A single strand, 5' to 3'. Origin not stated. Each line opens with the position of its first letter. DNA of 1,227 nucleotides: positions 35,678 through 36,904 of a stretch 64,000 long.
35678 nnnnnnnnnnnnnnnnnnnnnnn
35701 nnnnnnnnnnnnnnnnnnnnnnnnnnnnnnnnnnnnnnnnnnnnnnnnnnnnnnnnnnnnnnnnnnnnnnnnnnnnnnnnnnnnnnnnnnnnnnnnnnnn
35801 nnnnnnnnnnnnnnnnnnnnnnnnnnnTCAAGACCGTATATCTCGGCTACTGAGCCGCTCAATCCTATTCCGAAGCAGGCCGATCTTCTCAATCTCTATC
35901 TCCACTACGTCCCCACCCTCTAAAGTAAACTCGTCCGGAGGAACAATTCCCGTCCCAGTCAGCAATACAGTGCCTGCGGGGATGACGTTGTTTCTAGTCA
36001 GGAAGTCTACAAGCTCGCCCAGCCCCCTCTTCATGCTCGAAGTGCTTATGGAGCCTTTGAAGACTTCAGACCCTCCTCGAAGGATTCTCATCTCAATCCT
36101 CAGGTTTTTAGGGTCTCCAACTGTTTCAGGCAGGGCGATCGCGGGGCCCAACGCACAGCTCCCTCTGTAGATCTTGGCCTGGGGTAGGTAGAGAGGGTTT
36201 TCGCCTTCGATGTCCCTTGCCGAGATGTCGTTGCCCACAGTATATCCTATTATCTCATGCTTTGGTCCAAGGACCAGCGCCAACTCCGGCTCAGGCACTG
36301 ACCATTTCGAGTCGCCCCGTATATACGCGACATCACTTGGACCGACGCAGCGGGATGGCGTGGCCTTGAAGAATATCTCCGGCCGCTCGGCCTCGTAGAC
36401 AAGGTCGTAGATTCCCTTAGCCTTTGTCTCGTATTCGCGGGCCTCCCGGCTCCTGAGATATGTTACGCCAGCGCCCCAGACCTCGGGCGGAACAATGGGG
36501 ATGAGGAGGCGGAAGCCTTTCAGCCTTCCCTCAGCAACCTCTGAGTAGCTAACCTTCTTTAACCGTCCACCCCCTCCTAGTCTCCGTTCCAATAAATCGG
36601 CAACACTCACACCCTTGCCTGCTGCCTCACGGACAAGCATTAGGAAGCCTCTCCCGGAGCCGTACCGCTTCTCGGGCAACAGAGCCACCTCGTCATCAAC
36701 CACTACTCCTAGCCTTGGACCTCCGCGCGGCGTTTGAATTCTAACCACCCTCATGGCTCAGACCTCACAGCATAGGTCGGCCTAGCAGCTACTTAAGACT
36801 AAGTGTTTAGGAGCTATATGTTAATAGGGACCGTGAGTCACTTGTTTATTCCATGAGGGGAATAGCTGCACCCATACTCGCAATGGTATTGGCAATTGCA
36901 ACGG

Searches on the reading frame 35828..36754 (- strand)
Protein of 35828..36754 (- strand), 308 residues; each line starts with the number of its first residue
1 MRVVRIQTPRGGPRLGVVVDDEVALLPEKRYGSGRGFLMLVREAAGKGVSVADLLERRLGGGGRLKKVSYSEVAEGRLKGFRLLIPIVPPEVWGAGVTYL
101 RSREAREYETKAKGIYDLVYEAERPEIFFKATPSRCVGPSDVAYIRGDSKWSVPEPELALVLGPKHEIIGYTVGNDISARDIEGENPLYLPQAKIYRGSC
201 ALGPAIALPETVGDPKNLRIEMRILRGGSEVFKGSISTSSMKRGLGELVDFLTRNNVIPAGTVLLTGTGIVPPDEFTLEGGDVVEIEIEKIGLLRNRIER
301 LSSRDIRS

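Call 50: search_protein_families(library=pfam, proteins=[window:35828-36754:-], max_evalue=0.001)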
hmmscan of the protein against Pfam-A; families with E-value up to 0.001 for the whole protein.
window:35828-36754:- (308 aa): 1 family
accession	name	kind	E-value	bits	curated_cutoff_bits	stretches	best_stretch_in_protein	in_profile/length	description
PF01557.24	FAA_hydrolase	-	2.1e-25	90.1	23.9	1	121-298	27-213/214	Fumarylacetoacetate (FAA) hydrolase C-terminal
